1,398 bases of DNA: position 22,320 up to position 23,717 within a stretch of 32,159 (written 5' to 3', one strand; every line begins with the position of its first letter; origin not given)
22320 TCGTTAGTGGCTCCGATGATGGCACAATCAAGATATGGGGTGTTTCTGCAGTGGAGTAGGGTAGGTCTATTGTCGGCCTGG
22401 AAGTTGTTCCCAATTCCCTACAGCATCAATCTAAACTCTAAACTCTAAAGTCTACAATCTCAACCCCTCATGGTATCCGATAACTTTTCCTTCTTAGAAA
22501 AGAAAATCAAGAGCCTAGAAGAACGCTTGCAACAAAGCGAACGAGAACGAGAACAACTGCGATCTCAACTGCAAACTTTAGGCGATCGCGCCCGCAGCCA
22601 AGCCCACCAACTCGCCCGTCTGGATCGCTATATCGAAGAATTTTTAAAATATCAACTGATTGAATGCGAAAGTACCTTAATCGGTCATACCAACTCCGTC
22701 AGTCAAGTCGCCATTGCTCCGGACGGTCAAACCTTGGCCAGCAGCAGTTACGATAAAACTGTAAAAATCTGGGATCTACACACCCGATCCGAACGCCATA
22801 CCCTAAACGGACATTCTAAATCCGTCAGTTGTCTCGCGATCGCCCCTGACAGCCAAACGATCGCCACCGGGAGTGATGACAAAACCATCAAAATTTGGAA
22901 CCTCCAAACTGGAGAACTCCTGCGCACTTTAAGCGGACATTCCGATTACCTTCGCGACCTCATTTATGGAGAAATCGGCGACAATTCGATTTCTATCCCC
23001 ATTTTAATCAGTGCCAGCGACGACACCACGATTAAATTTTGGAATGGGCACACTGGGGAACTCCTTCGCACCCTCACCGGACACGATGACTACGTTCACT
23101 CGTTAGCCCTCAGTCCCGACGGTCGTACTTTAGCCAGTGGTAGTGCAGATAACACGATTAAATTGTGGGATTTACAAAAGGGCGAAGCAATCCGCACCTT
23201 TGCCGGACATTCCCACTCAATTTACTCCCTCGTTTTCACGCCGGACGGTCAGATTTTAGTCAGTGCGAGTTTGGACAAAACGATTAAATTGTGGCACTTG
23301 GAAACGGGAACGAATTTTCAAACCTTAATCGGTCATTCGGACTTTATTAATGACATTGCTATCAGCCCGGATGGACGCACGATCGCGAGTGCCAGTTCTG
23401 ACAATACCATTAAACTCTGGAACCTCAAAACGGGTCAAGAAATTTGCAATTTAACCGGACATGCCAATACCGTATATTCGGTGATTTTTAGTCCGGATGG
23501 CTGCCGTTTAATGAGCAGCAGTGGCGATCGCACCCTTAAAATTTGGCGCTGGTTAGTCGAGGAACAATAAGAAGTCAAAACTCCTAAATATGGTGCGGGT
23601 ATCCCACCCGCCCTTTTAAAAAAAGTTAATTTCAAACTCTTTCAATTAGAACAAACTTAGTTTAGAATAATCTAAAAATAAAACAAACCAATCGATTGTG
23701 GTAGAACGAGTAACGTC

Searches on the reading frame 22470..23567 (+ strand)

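Call 3: search_protein_families(library=pfam, proteins=[window:22470-23567:+], max_evalue=0.01)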
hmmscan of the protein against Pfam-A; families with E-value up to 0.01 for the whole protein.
window:22470-23567:+ (366 aa): 66 families (the best 25 are shown)
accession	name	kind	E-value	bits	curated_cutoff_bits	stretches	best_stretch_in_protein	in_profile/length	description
PF00400.38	WD40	-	1.5e-83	272.1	27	7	196-234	1-39/39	WD domain, G-beta repeat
PF25173.1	Beta-prop_WDR3_1st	-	1.4e-82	276.3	154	2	194-360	17-183/184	WDR3 first beta-propeller domain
PF25174.1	Beta-prop_THOC3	-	9e-74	248.3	305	3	178-287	143-252/272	THOC3 beta-propeller domain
PF24814.1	WD40_Prp19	-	3.2e-70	236.8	320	3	119-322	9-209/281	Prp19 WD40 domain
PF25175.1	Beta-prop_WDR5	-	1.9e-66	224.8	250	3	209-359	13-163/296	WDR5 beta-propeller domain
PF24817.1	WD40_WDHD1_1st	-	1.1e-55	189.4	109.9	3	179-286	59-166/291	WDHD1 first WD40 domain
PF25391.1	WD40_Gbeta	-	2.7e-53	181.6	150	2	20-270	4-248/340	G protein beta WD-40 repeat protein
PF25172.1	Beta-prop_WDR3_2nd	-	4.4e-52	177.6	140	2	74-234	133-287/293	WDR3 second beta-propeller domain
PF24807.1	WD40_CDC20-Fz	-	9.4e-50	170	200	2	171-359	98-292/292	CDC20/Fizzy WD40 domain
PF24796.1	WDR55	-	3.9e-48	164.4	200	2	69-320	48-294/296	WDR55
PF24805.1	EIF3I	-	2.2e-47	162.2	200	3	245-344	7-105/324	EIF3I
PF24105.1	Beta-prop_CAF1B_HIR1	-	4.3e-47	161.3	80.5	4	241-323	123-205/383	CAF1B/HIR1 beta-propeller domain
PF25168.1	Beta-prop_WDR36-Utp21_2nd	-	1e-45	157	84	4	72-223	155-298/335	WDR36/Utp21 second beta-propeller domain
PF23414.1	Beta-prop_EML_2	-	1.8e-41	142.8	90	3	177-325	11-159/266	Echinoderm microtubule-associated protein second beta-propeller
PF25171.1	Beta-prop_WDR36-Utp21_1st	-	1.5e-39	136.4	80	3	182-317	126-263/266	WDR36/Utp21 first beta-propeller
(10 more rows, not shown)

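Call 4: search_protein_families(library=padloc, proteins=[window:22470-23567:+], max_evalue=0.01)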
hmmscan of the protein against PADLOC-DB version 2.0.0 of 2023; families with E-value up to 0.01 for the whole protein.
window:22470-23567:+ (366 aa): 4 families
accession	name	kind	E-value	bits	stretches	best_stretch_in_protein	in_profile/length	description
PDLC02919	HEAT-ARM_XIII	-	1.2e-31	107.2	2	208-323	128-241/1972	-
PDLC01395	Cas11a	-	0.00088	17.7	0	15-90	54-114/121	CAS-I-A; effector_SS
PDLC00518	JetC1|JetC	-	0.0039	13.1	1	5-59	356-410/1112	DUF3584 domain; MukB-like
PDLC00503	JetC1|JetC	-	0.0074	12.3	1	9-116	713-817/1146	DUF3584 domain; MukB-like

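Call 5: search_protein_families(library=ncbifam, proteins=[window:22470-23567:+], max_evalue=0.01)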
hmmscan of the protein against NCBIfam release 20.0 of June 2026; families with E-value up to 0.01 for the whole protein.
window:22470-23567:+ (366 aa): 4 families
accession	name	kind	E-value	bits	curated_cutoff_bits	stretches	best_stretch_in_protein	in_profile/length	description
TIGR03866.1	PQQ_ABC_repeats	subfamily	6.6e-08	32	287.3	1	178-269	55-145/310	PQQ-dependent catabolism-associated beta-propeller protein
NF052340.1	hydrazine_beta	equivalog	6.1e-07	28.8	560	0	209-265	164-226/372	hydrazine synthase subunit beta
TIGR02608.1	delta_60_rpt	domain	5.6e-05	22.9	76.5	0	207-228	1-22/55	delta-60 repeat domain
NF045725.1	TmcD_fam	equivalog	0.00049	19.1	440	0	290-346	304-356/412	electron transfer complex subunit TmcD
